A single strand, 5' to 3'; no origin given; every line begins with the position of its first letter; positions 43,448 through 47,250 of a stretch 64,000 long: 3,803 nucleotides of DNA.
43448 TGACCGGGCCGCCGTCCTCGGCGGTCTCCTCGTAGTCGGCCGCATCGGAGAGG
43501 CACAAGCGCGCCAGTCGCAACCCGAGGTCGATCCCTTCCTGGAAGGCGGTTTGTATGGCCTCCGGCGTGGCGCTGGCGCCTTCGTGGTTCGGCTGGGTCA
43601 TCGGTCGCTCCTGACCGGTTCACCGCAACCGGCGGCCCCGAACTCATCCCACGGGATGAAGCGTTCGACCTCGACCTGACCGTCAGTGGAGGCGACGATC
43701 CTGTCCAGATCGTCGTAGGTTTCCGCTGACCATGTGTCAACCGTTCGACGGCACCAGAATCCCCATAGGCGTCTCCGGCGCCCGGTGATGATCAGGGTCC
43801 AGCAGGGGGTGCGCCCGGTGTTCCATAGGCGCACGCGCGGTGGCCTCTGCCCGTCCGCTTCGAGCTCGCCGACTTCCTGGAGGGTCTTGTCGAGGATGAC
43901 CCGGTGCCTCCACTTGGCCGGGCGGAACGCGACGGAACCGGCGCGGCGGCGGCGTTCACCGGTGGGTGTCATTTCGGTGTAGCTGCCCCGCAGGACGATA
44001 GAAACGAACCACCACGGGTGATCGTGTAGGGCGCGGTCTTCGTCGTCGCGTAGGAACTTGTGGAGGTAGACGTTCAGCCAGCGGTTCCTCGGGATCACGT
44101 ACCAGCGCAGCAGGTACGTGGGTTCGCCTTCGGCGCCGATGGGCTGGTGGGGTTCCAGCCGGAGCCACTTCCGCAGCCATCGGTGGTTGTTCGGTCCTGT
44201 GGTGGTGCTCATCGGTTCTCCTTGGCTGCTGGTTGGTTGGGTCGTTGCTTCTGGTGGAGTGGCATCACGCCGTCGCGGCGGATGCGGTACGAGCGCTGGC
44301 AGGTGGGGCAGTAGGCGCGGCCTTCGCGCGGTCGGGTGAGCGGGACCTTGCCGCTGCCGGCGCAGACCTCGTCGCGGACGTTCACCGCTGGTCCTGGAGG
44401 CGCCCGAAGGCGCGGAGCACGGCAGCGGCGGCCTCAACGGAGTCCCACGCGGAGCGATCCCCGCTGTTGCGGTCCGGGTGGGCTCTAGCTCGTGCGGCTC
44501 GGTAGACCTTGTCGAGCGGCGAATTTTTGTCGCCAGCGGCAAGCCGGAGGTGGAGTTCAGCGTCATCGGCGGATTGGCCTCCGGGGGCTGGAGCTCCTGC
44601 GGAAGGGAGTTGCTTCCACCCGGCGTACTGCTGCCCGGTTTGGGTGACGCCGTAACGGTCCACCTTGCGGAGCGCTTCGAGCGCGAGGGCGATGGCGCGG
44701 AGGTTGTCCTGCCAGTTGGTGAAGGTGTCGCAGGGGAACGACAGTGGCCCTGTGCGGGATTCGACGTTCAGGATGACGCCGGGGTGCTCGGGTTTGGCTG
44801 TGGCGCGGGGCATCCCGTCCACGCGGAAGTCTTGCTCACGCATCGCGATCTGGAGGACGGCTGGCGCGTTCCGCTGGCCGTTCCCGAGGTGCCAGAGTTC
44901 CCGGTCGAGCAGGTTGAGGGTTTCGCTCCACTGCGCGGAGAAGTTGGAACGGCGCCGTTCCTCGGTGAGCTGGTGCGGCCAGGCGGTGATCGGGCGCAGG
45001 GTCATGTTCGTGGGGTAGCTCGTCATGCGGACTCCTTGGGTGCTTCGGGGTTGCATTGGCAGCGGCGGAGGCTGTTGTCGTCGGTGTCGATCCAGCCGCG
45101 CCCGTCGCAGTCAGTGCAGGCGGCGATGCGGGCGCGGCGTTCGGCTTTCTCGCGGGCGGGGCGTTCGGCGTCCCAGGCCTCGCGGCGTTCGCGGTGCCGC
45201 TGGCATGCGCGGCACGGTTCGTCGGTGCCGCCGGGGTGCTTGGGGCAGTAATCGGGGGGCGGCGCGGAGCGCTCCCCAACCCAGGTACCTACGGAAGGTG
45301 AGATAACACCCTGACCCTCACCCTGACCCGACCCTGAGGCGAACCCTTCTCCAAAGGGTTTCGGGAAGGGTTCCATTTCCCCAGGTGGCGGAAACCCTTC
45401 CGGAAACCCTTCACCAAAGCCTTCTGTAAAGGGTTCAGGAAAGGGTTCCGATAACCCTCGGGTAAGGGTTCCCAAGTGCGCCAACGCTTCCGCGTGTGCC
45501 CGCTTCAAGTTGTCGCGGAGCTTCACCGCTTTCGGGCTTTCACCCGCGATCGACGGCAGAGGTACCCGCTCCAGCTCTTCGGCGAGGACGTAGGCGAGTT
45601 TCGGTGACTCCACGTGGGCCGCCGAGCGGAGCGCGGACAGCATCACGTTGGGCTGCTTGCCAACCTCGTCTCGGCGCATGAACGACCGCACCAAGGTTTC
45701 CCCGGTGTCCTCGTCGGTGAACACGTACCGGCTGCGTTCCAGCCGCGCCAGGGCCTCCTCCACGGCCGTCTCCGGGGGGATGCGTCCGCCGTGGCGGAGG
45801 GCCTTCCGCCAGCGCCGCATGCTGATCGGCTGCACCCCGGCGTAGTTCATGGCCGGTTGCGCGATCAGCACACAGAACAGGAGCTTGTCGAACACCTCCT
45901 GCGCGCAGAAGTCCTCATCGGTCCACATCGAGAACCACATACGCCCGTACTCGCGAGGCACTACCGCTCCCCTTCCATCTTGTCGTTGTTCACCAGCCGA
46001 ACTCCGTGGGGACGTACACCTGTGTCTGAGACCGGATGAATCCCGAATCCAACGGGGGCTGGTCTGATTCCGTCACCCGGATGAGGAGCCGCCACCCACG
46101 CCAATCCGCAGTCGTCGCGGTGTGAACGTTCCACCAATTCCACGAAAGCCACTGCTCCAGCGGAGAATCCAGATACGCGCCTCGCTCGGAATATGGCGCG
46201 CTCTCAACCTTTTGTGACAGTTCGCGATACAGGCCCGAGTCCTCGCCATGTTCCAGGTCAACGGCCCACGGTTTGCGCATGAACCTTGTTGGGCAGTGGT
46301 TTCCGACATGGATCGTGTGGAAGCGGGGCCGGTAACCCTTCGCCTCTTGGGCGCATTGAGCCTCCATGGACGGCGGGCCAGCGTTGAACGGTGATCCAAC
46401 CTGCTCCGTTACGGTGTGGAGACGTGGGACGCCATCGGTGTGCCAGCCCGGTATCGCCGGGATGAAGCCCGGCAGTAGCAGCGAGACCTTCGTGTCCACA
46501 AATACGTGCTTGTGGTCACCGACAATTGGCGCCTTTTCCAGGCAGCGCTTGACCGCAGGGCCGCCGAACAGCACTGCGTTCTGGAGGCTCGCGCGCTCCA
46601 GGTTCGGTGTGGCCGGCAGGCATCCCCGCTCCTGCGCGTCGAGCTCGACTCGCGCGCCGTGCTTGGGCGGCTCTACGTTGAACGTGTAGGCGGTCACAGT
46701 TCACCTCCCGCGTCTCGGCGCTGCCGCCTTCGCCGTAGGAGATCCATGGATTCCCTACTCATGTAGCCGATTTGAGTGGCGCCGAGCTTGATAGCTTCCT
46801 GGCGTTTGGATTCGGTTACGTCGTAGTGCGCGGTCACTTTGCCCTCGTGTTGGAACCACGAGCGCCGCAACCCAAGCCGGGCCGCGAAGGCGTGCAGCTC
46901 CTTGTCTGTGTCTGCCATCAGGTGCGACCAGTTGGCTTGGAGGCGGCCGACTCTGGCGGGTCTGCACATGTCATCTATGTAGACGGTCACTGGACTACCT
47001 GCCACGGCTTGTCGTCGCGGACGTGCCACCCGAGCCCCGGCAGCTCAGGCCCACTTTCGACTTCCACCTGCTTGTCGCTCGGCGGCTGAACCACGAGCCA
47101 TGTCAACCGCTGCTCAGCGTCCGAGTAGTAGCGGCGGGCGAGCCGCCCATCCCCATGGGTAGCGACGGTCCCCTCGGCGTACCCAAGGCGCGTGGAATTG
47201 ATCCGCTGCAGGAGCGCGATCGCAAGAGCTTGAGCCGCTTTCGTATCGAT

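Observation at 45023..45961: Iteron-like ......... repeat cluster embedded in a replication-initiator-like gene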

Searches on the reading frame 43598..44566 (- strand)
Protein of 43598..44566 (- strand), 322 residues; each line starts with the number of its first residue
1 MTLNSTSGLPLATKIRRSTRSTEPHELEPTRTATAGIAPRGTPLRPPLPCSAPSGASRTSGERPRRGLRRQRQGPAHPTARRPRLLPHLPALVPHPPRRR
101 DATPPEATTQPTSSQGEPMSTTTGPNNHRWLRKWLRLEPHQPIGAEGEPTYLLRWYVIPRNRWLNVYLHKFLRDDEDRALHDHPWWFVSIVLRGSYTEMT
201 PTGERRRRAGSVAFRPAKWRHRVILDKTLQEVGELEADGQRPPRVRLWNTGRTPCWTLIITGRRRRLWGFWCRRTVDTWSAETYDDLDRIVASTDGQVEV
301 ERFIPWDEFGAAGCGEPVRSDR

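Call 5: search_protein_families(library=pfam, proteins=[window:43598-44566:-], max_evalue=0.01)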
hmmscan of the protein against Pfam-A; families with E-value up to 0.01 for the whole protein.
window:43598-44566:- (322 aa): 0 families

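Call 6: search_protein_families(library=phrogs, proteins=[window:43598-44566:-], max_evalue=0.001)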
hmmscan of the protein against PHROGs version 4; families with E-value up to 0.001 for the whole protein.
window:43598-44566:- (322 aa): 1 family
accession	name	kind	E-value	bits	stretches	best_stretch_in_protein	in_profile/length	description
phrog_4786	-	other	8e-49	167.5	1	120-285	10-159/252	cysteine dioxygenase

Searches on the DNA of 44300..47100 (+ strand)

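Call 7: search_dna_similar(query=window:44300-47100:+, collection=phages, mode=near, max_rows=30)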
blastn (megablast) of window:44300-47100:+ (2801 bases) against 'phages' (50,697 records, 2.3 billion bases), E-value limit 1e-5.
No match.

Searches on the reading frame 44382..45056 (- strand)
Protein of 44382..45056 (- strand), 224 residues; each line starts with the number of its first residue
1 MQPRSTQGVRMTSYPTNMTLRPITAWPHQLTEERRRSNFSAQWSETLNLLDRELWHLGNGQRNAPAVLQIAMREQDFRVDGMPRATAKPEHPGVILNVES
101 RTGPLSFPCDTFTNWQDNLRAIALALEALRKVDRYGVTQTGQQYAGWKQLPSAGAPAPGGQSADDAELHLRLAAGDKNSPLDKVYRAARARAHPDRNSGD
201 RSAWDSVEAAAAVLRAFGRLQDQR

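Call 5: search_protein_families(library=pfam, proteins=[window:44382-45056:-], max_evalue=0.01)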
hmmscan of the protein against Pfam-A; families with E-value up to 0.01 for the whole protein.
window:44382-45056:- (224 aa): 0 families

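Call 6: search_protein_families(library=phrogs, proteins=[window:44382-45056:-], max_evalue=0.001)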
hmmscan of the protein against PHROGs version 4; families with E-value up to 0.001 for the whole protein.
window:44382-45056:- (224 aa): 1 family
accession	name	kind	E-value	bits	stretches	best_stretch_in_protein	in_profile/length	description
phrog_9210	-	unknown function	6.5e-59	200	1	11-216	1-201/204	-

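Call 36: search_protein_families(library=pfam, proteins=[window:44382-45026:-], max_evalue=10)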
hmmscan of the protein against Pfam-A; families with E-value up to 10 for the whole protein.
window:44382-45026:- (214 aa): 1 family
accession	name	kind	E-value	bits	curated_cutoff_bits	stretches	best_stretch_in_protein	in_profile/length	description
PF00226.36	DnaJ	-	0.07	13.7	27.8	1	166-204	12-53/63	DnaJ domain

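Call 75: search_protein_families(library=ncbifam, proteins=[window:44382-45026:-], max_evalue=0.01)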
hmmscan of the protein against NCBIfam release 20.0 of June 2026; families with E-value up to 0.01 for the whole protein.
window:44382-45026:- (214 aa): 0 families

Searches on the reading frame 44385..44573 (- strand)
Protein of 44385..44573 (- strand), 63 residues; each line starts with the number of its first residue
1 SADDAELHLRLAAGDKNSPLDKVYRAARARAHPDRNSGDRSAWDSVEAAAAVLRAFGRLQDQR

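Call 36: search_protein_families(library=pfam, proteins=[window:44385-44573:-], max_evalue=10)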
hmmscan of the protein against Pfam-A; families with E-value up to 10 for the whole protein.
seq(63 aa): 1 family
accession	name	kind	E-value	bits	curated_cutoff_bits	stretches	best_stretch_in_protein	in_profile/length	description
PF00226.36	DnaJ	-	0.0068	16.9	27.8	1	12-53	9-53/63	DnaJ domain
